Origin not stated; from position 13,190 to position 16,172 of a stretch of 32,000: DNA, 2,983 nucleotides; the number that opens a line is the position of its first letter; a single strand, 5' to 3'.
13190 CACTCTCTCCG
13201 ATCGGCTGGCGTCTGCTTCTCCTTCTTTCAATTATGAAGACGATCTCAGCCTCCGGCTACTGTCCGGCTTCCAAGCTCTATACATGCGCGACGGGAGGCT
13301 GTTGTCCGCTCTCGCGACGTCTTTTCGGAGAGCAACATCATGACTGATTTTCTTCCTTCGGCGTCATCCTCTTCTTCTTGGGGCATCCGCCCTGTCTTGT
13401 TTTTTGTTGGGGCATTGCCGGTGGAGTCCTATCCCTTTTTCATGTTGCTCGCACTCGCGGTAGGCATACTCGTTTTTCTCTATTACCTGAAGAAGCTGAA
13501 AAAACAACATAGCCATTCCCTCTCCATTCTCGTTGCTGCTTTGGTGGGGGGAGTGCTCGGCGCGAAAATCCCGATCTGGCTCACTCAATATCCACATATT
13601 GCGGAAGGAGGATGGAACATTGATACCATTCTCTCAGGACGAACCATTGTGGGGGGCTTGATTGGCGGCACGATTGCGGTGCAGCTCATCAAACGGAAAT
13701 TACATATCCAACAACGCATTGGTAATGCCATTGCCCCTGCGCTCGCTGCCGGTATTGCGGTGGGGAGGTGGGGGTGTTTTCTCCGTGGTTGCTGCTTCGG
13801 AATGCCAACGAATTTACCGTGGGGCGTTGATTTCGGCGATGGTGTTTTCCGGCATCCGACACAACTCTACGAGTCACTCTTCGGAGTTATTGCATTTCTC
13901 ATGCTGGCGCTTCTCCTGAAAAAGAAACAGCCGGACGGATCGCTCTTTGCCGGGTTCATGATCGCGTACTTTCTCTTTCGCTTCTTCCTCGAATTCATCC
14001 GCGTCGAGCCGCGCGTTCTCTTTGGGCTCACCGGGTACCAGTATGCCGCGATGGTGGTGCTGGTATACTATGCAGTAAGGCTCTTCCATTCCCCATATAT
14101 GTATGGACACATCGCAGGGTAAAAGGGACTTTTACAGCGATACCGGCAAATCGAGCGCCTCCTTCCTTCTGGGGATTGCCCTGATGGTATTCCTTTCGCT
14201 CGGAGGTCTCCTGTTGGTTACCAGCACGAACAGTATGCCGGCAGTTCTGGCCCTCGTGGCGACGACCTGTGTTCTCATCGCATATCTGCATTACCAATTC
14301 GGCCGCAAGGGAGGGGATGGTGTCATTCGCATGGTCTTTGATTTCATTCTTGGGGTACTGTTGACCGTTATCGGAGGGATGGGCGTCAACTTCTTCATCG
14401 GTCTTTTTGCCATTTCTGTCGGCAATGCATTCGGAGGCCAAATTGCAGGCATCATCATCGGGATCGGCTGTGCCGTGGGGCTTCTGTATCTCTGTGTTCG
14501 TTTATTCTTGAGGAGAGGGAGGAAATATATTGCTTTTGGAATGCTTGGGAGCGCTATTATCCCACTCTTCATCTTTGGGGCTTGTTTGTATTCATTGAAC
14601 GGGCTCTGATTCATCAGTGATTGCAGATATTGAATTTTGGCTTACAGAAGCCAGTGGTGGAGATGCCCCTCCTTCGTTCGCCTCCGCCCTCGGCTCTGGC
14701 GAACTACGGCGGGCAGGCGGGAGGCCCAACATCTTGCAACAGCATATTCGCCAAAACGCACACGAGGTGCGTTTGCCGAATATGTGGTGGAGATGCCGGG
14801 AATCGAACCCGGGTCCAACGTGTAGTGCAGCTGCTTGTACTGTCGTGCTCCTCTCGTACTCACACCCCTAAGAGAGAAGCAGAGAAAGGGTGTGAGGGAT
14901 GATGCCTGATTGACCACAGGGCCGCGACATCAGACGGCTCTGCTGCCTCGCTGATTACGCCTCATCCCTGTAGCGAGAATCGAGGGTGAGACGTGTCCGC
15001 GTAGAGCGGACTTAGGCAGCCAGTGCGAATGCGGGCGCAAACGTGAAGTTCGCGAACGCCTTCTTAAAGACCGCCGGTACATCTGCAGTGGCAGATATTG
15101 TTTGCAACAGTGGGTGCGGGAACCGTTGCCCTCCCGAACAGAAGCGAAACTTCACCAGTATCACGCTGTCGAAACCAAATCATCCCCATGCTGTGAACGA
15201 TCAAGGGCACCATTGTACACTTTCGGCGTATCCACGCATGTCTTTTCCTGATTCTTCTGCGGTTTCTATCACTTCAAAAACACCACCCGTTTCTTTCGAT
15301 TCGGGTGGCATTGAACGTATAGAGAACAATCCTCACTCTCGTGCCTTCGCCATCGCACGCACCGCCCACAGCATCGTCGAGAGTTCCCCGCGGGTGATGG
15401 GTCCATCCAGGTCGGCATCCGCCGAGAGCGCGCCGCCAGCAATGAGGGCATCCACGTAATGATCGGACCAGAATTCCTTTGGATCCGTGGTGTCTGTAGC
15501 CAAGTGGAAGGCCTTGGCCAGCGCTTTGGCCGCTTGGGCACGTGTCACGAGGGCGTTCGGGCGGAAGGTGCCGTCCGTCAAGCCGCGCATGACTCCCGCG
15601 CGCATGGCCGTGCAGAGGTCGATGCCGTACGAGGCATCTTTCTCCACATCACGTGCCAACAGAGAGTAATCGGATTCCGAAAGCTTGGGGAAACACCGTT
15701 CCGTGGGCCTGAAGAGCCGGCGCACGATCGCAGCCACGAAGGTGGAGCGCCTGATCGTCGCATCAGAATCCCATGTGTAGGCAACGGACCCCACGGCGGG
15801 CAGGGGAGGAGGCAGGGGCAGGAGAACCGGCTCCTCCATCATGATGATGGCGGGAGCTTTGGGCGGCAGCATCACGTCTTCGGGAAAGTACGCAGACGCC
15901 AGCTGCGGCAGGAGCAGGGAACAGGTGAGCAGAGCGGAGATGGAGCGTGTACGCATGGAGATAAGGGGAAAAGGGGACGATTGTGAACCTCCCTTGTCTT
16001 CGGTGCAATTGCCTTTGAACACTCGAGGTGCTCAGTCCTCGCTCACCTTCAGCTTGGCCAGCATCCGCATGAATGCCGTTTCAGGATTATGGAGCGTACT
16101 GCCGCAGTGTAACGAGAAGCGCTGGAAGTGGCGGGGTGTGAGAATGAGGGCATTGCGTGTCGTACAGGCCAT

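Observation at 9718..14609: Geranylgeranyl-reductase gene divergent from a translationally coupled operon: Tes/GDGT-MAS-like radical SAM, ICMT-like methyltransferase, DUF4395-like protein, divergent Lgt and a membrane protein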

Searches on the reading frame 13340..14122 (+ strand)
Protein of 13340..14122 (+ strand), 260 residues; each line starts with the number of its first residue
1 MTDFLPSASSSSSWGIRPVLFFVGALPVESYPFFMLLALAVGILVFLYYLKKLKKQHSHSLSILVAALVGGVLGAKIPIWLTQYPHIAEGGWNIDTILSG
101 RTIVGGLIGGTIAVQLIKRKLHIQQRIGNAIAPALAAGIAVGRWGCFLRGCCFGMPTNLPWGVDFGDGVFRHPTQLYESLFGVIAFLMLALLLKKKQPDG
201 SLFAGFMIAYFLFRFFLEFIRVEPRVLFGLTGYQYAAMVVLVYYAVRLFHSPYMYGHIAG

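Call 3: search_protein_families(library=pfam, proteins=[window:13340-14122:+], max_evalue=0.01)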
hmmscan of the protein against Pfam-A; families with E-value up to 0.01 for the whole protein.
window:13340-14122:+ (260 aa): 2 families
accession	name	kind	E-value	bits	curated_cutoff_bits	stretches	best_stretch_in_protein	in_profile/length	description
PF01790.23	LGT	-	5.4e-40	137.7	24.9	1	18-245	1-235/240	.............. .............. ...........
PF17336.7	DUF5368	-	0.0097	16.6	25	0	33-115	22-105/112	Family of unknown function (DUF5368)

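Call 4: search_protein_families(library=ncbifam, proteins=[window:13340-14122:+], max_evalue=0.01)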
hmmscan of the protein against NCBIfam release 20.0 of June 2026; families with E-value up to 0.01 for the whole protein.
window:13340-14122:+ (260 aa): 8 families
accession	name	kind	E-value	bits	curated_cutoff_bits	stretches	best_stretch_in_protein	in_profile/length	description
NF000778.0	PRK00052.3-4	equivalog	4e-37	128.2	334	1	17-244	2-237/252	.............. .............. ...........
TIGR00544.1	lgt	equivalog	5.1e-29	101.5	118.9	1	17-229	11-242/280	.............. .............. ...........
NF000784.0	PRK00052.4-5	subfamily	1.4e-12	47.4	409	1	17-164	2-152/298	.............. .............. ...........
NF000779.0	PRK00052.3-5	equivalog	4.5e-12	46.3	405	1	16-227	6-213/257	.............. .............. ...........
NF000777.0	PRK00052.3-2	equivalog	4e-08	33.2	558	1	98-227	109-250/310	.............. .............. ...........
NF000775.0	PRK00052.2-5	equivalog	1.2e-07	31.4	428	1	138-222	151-244/288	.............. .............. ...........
NF009611.0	PRK13108.1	equivalog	6.3e-06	25.4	636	1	20-164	15-165/476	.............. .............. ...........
NF000780.0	PRK00052.4-1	equivalog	0.00068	18.9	547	1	28-154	30-161/327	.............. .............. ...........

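Call 25: search_solved_structures(query=window:13340-14119:+, max_evalue=0.001, show_alignments=2)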
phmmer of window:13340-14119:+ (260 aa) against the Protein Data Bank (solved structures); distinct sequences matched with E-value up to 0.001: 1.
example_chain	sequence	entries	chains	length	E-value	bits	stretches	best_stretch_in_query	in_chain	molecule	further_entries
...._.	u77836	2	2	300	2.1e-12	50.7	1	156-239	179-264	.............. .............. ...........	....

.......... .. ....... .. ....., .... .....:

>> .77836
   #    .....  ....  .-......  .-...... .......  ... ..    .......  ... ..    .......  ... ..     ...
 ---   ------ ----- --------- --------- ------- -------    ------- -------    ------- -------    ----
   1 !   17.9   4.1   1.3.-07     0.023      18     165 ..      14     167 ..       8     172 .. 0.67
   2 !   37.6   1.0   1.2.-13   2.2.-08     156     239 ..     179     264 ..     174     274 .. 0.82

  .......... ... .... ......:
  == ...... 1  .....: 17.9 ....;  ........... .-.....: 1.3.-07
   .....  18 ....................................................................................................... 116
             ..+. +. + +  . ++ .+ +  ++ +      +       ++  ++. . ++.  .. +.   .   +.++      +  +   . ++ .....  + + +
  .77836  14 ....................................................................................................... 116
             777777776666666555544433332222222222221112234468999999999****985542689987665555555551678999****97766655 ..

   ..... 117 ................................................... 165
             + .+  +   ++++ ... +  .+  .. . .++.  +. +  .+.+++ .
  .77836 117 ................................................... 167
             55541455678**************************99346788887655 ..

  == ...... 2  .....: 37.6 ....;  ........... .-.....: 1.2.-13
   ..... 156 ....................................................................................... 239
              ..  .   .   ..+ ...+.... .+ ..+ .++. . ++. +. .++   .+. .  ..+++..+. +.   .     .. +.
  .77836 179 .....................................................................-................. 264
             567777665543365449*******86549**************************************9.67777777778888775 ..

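Call 47: find_homologous_proteins(query=window:13340-14119:+, max_evalue=1e-10)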
Query window:13340-14119:+ (260 aa): 1614 proteins with E <= 1e-10 among 8000 candidates; the best 120 are listed.
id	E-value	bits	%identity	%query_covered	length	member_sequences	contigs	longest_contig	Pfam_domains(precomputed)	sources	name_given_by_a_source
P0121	9.8e-145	500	100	87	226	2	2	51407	PF01790.24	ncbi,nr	ncbi:hypothetical protein A2412_05135 [Candidatus Peribacteria bacterium RIFOXYC1_FULL_58_8]|nr:MAG:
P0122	1.7e-123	430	77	98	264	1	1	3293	PF01790.24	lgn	-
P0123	5.6e-121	422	80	90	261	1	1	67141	PF01790.24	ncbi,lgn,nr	ncbi:MAG: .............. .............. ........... [Candidatus Peribacteraceae bacterium]|nr:prolip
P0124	4.7e-120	419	74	96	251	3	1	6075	PF01790.24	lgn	-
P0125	1.7e-110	387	71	91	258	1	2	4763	PF01790.24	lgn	-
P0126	1.0e-106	375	69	95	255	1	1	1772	PF01790.24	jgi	-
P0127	1.7e-87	312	57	95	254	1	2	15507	PF01790.24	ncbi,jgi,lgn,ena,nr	ncbi:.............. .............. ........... [Patescibacteria group bacterium]|nr:prolipoprotein d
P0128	2.0e-86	308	56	94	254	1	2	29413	PF01790.24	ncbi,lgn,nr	ncbi:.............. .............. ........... [Patescibacteria group bacterium]|nr:prolipoprotein d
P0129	9.2e-84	300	54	99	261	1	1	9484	PF01790.24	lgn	-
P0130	1.3e-83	299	55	93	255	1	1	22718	PF01790.24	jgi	jgi:phosphatidylglycerol:prolipoprotein diacylglycerol transferase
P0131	8.9e-82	293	55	92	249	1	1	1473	PF01790.24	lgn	-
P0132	5.5e-81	290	55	89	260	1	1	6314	PF01790.24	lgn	-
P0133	8.6e-81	290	56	96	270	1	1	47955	PF01790.24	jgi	jgi:phosphatidylglycerol---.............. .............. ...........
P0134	1.3e-80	289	56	91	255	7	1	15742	PF01790.24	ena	-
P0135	9.4e-80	286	54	90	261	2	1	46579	PF01790.24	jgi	-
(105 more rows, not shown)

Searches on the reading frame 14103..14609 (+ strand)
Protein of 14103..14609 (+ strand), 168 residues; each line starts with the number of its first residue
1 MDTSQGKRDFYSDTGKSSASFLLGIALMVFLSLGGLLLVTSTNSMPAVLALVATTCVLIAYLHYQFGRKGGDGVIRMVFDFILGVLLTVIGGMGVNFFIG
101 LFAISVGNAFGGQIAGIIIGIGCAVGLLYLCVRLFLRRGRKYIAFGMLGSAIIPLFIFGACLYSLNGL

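Call 3: search_protein_families(library=pfam, proteins=[window:14103-14609:+], max_evalue=0.01)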
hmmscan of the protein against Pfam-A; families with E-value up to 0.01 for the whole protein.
window:14103-14609:+ (168 aa): 0 families

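Call 4: search_protein_families(library=ncbifam, proteins=[window:14103-14609:+], max_evalue=0.01)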
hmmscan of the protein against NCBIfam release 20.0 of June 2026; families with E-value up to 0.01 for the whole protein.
window:14103-14609:+ (168 aa): 0 families

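Call 69: find_homologous_proteins(query=A2, max_evalue=0.001)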
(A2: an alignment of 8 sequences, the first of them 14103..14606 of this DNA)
Query A2 (8 sequences) (168 aa, profile of the alignment): 11 proteins with E <= 0.001 among 8000 candidates.
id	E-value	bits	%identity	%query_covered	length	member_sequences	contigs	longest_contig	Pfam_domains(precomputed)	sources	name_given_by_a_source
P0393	9.2e-27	111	100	100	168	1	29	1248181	-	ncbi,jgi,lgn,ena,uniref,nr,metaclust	ncbi:MAG TPA: hypothetical protein DEB30_05305 [Candidatus Peribacter riflensis]|uniref:Uncharacteri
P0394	2.7e-24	103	32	15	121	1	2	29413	-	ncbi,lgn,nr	ncbi:hypothetical protein KKF55_03535 [Patescibacteria group bacterium]|nr:hypothetical protein [Pat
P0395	7.8e-23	99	42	31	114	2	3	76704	-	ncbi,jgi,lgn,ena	ncbi:MAG: hypothetical protein WCO55_01855 [Candidatus Falkowbacteria bacterium]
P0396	1.1e-21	95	67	100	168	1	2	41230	-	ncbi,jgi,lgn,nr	ncbi:MAG: hypothetical protein PHX93_02435 [Candidatus Peribacteraceae bacterium]|jgi:uncharacterize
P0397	2.0e-14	72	-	-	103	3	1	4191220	-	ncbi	-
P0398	1.7e-11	62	48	14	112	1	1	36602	-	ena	-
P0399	6.5e-9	54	33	46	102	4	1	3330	-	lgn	-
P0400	8.7e-8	50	32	36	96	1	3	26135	-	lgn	-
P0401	1.5e-7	49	54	8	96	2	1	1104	-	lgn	-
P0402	1.7e-7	49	30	46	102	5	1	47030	-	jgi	jgi:hypothetical protein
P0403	1.4e-5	43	42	20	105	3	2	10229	-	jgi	jgi:type IV secretory pathway VirB6-like protein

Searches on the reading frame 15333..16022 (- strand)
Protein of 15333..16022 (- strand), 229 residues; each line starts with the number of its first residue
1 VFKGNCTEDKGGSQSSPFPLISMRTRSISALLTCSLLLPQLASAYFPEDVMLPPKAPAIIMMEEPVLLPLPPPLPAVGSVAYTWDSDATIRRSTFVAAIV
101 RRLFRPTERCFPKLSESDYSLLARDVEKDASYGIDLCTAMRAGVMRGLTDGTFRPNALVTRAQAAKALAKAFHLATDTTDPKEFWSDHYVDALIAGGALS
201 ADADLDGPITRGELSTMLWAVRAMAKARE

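Call 3: search_protein_families(library=pfam, proteins=[window:15333-16022:-], max_evalue=0.01)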
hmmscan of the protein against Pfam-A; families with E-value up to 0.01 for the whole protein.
window:15333-16022:- (229 aa): 1 family
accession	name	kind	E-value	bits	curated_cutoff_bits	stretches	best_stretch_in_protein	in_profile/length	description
PF00395.25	SLH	-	6.9e-10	39.2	20.8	1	125-165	4-44/44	S-layer homology domain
